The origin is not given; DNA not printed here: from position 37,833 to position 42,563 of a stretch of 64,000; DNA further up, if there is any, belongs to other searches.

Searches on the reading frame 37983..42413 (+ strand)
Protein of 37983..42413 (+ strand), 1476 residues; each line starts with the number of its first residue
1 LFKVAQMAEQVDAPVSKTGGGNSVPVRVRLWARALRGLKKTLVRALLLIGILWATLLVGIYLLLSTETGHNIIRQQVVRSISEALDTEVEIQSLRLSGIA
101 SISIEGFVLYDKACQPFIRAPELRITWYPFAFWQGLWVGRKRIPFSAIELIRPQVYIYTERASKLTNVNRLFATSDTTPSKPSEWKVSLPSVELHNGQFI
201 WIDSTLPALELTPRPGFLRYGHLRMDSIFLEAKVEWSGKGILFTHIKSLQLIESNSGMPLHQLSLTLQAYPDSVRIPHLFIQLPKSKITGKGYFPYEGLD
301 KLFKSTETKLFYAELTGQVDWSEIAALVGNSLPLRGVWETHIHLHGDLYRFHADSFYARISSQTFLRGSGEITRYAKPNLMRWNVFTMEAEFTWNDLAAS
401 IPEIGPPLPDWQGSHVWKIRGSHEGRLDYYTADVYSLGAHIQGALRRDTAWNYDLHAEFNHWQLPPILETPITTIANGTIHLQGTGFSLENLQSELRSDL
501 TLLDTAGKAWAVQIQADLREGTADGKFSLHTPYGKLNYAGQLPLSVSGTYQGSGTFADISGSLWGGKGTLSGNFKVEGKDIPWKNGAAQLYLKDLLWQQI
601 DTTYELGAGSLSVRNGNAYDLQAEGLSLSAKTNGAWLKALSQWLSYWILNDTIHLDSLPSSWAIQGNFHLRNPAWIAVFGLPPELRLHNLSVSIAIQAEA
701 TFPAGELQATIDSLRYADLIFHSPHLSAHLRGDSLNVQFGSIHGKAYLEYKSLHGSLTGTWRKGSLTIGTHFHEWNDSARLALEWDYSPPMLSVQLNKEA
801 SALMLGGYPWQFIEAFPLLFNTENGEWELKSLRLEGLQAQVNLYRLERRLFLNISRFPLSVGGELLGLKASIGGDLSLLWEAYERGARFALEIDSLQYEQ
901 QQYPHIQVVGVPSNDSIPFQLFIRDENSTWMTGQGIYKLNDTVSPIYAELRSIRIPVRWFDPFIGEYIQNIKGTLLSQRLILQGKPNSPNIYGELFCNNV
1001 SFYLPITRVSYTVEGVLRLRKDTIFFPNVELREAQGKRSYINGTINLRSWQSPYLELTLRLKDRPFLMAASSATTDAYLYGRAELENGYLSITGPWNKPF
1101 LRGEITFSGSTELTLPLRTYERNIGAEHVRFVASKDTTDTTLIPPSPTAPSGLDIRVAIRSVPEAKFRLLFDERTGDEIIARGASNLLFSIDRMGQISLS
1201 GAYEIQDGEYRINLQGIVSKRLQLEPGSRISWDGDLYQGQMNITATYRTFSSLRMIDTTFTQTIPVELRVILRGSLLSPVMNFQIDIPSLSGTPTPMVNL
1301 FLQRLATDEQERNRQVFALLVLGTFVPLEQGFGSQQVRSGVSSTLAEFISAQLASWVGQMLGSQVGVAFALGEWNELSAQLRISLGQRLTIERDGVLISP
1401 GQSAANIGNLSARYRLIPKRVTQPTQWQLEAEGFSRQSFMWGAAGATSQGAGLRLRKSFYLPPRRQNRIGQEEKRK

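Call 88: search_protein_families(library=pfam, proteins=[window:37983-42413:+], max_evalue=0.00001)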
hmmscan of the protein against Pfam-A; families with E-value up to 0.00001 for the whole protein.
window:37983-42413:+ (1476 aa): 3 families
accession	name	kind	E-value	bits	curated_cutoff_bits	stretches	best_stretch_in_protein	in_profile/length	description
PF04357.19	TamB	-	2.8e-38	132.6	22.4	1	1034-1459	8-381/381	TamB, inner membrane protein subunit of TAM complex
PF13116.12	YhdP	-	3.6e-08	32.2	46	0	40-206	9-159/1224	YhdP protein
PF05359.17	DUF748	-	3.8e-08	32.3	50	1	44-207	16-172/1037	Domain of Unknown Function (DUF748)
